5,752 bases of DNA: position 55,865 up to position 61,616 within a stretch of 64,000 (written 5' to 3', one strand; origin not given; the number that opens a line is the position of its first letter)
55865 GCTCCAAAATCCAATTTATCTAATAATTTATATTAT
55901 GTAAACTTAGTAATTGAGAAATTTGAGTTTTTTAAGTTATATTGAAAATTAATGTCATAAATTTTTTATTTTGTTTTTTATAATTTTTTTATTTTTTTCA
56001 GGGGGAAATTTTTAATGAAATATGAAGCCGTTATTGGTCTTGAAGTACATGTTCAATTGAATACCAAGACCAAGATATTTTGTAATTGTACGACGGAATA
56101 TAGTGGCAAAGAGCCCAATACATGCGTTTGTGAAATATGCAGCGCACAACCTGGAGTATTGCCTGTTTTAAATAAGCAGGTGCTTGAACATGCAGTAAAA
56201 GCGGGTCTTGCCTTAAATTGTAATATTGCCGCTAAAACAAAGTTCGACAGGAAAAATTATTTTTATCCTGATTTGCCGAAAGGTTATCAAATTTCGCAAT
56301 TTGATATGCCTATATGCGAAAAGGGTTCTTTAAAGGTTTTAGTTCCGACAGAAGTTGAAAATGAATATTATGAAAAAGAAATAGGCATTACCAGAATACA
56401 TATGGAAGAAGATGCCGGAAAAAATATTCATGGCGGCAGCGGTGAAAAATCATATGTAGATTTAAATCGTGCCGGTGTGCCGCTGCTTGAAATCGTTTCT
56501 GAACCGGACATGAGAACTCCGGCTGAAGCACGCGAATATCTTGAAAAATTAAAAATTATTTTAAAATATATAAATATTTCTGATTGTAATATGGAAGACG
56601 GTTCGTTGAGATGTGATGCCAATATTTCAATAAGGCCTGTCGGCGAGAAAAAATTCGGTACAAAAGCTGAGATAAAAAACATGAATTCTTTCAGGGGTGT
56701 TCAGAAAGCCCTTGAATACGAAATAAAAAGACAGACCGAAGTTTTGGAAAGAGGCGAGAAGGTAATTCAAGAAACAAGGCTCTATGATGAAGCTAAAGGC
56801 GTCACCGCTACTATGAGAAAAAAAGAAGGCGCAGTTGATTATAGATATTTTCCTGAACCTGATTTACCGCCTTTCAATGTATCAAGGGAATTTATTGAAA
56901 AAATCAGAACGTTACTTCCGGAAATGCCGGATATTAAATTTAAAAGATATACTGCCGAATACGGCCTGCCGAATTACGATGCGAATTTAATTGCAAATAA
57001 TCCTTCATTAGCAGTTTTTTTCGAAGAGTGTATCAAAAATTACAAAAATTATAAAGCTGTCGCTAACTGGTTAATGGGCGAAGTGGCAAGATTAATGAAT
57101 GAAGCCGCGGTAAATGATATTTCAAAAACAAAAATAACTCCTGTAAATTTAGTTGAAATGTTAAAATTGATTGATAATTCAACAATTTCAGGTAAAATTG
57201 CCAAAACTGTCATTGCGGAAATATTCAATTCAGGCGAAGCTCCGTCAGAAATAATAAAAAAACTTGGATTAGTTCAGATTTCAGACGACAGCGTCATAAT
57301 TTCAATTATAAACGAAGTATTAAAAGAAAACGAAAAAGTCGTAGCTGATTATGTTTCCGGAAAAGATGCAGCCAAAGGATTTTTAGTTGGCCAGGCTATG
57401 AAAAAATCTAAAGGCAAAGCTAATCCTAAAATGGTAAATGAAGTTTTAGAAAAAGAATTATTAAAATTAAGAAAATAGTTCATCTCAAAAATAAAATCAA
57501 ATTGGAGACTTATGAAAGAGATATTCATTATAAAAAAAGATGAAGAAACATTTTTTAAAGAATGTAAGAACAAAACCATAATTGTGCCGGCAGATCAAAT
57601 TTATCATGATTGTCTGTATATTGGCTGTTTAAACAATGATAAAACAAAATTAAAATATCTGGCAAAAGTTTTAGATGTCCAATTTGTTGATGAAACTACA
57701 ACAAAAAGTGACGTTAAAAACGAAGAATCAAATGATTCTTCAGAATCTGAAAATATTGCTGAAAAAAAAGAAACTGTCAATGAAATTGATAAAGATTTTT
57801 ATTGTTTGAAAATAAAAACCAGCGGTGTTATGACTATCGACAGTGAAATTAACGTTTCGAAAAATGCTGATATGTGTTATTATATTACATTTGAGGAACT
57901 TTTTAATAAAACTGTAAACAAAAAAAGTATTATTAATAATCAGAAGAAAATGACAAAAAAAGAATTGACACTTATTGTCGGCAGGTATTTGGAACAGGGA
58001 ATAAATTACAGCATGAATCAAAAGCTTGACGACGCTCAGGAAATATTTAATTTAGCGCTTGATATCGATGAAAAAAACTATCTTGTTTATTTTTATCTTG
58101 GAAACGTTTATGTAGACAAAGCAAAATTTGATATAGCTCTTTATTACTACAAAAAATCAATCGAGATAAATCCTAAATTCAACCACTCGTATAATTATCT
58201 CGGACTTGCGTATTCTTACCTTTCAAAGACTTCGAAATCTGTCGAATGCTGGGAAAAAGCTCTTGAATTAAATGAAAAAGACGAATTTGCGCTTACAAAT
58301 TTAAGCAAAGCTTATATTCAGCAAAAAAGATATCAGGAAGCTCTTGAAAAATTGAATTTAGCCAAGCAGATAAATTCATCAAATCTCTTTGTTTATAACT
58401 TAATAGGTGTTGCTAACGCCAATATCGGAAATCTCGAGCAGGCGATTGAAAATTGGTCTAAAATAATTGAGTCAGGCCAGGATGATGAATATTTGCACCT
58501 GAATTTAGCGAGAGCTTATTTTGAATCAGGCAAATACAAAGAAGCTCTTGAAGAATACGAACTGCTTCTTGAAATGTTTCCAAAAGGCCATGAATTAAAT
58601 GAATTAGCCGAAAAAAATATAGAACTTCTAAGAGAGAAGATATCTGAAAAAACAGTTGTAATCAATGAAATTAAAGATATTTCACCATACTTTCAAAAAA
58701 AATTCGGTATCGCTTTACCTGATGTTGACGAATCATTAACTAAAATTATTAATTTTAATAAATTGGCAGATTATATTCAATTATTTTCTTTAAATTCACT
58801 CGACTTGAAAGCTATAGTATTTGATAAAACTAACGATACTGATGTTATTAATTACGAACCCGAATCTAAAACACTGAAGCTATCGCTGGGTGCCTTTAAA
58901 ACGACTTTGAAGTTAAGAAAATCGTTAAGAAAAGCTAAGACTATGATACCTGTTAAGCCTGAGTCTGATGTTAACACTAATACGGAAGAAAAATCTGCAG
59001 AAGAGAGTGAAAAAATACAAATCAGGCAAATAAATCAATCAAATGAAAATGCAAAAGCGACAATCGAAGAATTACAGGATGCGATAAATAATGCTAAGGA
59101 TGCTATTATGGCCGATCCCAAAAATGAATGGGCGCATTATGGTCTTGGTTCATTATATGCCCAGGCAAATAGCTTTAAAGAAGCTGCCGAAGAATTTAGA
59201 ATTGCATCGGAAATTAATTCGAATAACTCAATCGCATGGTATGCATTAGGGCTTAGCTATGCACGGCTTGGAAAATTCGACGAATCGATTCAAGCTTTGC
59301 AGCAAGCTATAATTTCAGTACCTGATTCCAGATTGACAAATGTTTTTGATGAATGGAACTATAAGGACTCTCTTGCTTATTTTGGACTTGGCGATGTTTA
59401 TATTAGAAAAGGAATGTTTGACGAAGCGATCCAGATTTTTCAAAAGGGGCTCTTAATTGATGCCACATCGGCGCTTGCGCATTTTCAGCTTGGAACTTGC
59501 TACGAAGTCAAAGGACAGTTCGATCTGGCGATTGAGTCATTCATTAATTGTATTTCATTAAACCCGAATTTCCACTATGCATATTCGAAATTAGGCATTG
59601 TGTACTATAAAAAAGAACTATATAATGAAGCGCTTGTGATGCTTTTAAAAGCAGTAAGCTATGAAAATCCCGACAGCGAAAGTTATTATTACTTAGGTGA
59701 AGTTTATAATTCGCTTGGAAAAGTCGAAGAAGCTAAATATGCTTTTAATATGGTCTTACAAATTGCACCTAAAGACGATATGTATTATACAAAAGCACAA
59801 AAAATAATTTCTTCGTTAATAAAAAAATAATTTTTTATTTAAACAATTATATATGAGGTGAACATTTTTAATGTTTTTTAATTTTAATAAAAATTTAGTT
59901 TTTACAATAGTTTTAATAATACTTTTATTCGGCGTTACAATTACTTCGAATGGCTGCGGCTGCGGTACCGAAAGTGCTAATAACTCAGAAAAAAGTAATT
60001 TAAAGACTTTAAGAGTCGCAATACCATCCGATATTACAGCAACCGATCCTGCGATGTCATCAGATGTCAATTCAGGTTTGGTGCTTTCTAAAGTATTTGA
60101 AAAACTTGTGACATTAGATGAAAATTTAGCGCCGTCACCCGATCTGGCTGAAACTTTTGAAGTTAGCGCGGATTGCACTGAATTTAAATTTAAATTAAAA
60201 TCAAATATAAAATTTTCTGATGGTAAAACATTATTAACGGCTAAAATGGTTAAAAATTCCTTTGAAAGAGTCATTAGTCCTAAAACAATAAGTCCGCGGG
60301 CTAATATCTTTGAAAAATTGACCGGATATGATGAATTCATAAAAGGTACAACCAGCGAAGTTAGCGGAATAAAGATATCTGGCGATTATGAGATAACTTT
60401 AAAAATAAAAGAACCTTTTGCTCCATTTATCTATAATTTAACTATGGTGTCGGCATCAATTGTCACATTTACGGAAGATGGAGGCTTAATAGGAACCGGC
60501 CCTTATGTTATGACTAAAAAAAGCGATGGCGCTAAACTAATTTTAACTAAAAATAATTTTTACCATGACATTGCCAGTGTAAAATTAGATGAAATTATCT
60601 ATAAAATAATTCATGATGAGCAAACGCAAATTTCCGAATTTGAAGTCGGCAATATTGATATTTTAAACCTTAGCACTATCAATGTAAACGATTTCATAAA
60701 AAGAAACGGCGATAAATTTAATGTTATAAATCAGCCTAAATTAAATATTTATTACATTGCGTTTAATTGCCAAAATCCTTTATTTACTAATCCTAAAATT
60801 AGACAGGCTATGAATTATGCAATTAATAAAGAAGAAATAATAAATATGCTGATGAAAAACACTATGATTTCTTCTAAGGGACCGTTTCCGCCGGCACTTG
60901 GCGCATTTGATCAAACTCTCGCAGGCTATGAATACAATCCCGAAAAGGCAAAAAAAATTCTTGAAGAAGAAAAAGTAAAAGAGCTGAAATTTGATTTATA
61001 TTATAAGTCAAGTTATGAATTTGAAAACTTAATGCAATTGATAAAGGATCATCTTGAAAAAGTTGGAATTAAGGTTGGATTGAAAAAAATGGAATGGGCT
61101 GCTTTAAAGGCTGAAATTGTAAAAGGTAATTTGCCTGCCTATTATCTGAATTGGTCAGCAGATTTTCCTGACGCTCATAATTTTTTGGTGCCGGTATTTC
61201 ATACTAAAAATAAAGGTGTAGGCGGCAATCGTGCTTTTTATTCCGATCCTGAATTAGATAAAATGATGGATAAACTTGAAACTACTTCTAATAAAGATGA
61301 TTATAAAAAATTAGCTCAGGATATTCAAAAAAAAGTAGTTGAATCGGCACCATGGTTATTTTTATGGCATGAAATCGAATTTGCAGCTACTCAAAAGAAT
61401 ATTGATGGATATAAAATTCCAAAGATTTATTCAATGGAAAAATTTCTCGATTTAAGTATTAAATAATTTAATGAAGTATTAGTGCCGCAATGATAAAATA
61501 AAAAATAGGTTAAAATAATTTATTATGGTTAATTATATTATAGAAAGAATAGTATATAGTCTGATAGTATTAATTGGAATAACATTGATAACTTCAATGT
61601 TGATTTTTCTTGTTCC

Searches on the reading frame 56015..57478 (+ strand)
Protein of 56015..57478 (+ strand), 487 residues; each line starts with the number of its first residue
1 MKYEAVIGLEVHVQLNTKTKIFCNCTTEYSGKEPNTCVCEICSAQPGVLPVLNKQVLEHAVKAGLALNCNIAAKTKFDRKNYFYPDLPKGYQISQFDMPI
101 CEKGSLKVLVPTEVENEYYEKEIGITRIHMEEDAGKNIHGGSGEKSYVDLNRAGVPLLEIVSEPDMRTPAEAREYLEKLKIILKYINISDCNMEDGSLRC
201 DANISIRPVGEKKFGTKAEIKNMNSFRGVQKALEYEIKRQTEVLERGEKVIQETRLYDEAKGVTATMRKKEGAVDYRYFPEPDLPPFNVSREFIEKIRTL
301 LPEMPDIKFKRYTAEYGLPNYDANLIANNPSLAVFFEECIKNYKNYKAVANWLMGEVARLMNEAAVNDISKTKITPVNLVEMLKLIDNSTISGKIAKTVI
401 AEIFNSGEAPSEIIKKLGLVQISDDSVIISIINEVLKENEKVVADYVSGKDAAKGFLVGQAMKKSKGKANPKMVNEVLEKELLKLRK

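Call 68: search_protein_families(library=pfam, proteins=[window:56015-57478:+], max_evalue=0.0001)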
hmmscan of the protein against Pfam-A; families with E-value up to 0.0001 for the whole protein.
window:56015-57478:+ (487 aa): 2 families
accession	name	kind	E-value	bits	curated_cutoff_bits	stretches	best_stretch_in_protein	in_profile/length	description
PF02934.20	GatB_N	-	1.3e-126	421.9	23.4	1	6-295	2-277/277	GatB/GatE catalytic domain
PF02637.23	GatB_Yqey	-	2.6e-51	173.8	27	1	335-482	2-148/148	GatB domain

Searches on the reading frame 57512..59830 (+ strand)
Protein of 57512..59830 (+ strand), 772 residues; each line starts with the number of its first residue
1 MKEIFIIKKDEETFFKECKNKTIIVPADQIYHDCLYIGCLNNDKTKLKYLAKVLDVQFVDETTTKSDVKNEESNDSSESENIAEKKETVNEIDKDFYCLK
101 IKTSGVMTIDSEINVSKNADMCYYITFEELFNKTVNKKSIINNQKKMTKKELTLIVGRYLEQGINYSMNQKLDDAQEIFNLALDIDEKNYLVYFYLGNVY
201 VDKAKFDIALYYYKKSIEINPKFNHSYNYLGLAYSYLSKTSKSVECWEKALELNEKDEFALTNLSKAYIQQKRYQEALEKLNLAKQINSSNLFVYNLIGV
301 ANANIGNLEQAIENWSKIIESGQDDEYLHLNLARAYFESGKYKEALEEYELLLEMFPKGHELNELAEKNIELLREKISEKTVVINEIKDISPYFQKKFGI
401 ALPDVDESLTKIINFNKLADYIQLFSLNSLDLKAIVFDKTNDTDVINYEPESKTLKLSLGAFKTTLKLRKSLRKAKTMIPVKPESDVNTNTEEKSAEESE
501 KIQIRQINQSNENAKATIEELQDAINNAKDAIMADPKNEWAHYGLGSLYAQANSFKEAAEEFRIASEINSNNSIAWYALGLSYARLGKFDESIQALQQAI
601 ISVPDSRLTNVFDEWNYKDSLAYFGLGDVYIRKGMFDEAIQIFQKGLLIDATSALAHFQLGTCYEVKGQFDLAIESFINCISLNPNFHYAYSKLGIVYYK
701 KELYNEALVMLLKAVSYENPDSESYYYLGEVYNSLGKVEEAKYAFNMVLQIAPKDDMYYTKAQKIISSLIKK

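Call 68: search_protein_families(library=pfam, proteins=[window:57512-59830:+], max_evalue=0.0001)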
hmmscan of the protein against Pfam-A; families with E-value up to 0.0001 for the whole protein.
window:57512-59830:+ (772 aa): 24 families
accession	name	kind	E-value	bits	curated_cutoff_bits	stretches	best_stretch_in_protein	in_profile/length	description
PF07719.23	TPR_2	-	2e-60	196.4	27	2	575-604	3-32/34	Tetratricopeptide repeat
PF00515.34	TPR_1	-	3.4e-58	191.7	27.8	5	654-687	1-34/34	Tetratricopeptide repeat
PF13414.12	TPR_11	-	1.5e-41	140.2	26.8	2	546-587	1-42/42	TPR repeat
PF13432.12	TPR_16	-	1.5e-39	134.5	32.7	2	577-647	1-58/65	Tetratricopeptide repeat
PF13431.12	TPR_17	-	1.5e-37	125.1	24.4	0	565-594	5-34/34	Tetratricopeptide repeat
PF13181.12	TPR_8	-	2.1e-37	124.5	25.7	0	622-651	3-32/34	Tetratricopeptide repeat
PF14559.12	TPR_19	-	5.4e-33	113.6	25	2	521-579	7-64/68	Tetratricopeptide repeat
PF13424.12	TPR_12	-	4e-31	107.5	30.1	0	305-357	16-76/77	Tetratricopeptide repeat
PF13428.12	TPR_14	-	1.6e-27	93.6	23.5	0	329-362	4-37/44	Tetratricopeptide repeat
PF13174.12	TPR_6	-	2.1e-24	84.9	26.3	0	575-606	2-33/33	Tetratricopeptide repeat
PF13176.12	TPR_7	-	1.8e-19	68.5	27.9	0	622-647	1-28/36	Tetratricopeptide repeat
PF12895.13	ANAPC3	-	7e-19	68.3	27.2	1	521-598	5-81/82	Anaphase-promoting complex, cyclosome, subunit 3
PF23914.1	TPR_CcmH_CycH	-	3.2e-18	66.5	42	1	229-321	55-150/158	Cytochrome c-type biogenesis protein H TPR domain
PF13374.12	TPR_10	-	1.6e-14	53.8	27.5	0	331-353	7-29/42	Tetratricopeptide repeat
PF13371.12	TPR_9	-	2.3e-14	53.6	35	0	629-686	4-61/73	Tetratricopeptide repeat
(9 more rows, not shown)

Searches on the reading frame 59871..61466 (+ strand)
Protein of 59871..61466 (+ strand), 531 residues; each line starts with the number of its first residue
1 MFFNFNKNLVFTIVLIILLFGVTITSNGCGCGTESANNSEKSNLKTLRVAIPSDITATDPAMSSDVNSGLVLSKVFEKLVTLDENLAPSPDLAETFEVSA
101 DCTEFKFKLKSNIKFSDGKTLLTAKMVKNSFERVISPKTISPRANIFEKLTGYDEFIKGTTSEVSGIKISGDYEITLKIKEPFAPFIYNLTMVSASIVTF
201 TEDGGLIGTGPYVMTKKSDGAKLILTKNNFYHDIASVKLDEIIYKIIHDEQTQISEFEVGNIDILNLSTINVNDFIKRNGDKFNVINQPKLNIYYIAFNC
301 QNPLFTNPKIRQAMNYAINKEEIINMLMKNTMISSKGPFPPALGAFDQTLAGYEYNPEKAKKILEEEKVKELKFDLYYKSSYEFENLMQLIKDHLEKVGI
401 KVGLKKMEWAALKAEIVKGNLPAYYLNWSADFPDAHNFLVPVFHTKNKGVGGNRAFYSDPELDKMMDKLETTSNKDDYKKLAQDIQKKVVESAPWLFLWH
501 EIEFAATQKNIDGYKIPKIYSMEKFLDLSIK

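Call 68: search_protein_families(library=pfam, proteins=[window:59871-61466:+], max_evalue=0.0001)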
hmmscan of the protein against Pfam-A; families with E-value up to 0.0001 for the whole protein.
window:59871-61466:+ (531 aa): 1 family
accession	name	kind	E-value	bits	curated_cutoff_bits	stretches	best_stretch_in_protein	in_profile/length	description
PF00496.27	SBP_bac_5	-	1.4e-84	284.8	32.4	1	88-448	2-366/368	Bacterial extracellular solute-binding proteins, family 5 Middle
